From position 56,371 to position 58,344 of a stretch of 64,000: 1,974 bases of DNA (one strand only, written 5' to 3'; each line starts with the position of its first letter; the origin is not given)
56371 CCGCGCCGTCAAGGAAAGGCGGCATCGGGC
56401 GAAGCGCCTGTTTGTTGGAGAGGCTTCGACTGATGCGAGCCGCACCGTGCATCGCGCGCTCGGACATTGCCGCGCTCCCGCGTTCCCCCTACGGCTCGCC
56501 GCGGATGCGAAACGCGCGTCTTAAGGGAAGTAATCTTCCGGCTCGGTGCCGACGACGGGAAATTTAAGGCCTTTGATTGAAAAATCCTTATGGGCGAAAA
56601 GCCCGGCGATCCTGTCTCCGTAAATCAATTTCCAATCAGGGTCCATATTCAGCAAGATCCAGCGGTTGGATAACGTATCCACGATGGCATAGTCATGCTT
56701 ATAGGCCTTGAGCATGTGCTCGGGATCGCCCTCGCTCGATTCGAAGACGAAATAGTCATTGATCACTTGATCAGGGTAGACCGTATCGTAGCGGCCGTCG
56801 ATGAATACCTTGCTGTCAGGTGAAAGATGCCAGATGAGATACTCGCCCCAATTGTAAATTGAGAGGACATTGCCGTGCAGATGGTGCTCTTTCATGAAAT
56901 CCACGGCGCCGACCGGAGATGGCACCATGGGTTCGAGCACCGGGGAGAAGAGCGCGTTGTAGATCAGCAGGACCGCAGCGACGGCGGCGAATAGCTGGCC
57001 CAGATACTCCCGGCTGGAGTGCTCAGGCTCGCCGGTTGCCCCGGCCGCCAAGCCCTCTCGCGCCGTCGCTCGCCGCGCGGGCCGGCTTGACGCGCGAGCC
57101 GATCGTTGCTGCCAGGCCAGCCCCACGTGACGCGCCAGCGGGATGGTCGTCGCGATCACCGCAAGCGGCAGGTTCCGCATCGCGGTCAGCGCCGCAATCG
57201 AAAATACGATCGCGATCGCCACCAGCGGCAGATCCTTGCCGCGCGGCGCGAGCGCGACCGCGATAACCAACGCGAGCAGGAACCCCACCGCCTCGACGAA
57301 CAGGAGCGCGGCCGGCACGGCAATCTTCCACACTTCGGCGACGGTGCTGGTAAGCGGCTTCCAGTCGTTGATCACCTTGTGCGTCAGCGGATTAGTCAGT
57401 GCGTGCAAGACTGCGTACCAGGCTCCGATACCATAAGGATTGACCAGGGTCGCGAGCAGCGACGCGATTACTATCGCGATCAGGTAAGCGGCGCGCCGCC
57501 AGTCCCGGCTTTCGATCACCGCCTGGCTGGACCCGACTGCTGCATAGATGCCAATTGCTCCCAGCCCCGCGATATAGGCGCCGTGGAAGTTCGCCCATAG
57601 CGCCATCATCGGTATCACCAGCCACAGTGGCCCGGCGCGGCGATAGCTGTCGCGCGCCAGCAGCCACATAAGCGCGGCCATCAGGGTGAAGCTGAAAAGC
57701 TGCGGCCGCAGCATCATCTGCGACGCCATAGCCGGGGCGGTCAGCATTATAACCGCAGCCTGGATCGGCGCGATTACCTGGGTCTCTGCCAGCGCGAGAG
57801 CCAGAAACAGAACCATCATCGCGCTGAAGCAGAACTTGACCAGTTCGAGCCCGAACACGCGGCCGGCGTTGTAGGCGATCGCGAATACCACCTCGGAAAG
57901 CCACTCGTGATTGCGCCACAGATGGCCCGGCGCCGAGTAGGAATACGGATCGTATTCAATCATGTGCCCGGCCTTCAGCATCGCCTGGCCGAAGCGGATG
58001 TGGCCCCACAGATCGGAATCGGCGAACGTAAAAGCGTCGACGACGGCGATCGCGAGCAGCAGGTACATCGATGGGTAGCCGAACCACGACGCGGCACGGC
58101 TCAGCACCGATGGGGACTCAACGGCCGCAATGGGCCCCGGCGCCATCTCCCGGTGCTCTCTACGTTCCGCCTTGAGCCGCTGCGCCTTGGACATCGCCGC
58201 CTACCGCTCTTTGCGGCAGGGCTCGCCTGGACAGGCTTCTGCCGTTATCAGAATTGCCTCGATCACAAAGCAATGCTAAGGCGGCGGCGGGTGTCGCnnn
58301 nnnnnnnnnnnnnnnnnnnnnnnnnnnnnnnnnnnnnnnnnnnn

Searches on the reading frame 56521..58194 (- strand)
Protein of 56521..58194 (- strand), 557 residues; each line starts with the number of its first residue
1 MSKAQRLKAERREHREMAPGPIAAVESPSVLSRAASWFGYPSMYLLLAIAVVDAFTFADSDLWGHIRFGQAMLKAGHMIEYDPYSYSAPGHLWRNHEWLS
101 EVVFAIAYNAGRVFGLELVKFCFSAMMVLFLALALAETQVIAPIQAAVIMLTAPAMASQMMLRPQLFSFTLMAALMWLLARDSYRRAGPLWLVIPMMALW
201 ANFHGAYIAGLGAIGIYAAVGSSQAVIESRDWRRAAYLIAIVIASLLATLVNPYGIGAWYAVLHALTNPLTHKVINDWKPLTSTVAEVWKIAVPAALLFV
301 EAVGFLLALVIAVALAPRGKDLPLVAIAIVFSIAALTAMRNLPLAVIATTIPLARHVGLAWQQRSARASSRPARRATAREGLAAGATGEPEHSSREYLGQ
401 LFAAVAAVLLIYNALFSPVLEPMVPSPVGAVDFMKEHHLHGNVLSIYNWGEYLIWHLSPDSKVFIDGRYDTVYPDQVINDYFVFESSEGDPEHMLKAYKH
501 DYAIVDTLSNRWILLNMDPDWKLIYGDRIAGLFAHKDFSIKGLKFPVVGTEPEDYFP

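Call 3: search_protein_families(library=pfam, proteins=[window:56521-58194:-], max_evalue=0.01)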
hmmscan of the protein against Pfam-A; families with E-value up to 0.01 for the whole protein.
window:56521-58194:- (557 aa): 0 families

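Call 6: search_protein_families(library=ncbifam, proteins=[window:56521-58194:-], max_evalue=0.01)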
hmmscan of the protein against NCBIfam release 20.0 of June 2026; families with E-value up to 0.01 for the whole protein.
window:56521-58194:- (557 aa): 0 families

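Call 85: search_solved_structures(query=window:56521-58194:-, max_evalue=10)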
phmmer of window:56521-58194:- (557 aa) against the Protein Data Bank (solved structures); distinct sequences matched with E-value up to 10: 0.

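Call 86: search_protein_families(library=pfam, proteins=[window:56521-58194:-], max_evalue=10)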
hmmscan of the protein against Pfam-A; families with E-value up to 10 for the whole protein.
window:56521-58194:- (557 aa): 1 family
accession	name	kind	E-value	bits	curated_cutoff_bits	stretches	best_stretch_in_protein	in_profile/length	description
PF19529.4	DUF6057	-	0.62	9.3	29.8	1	168-341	80-246/569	Family of unknown function (DUF6057)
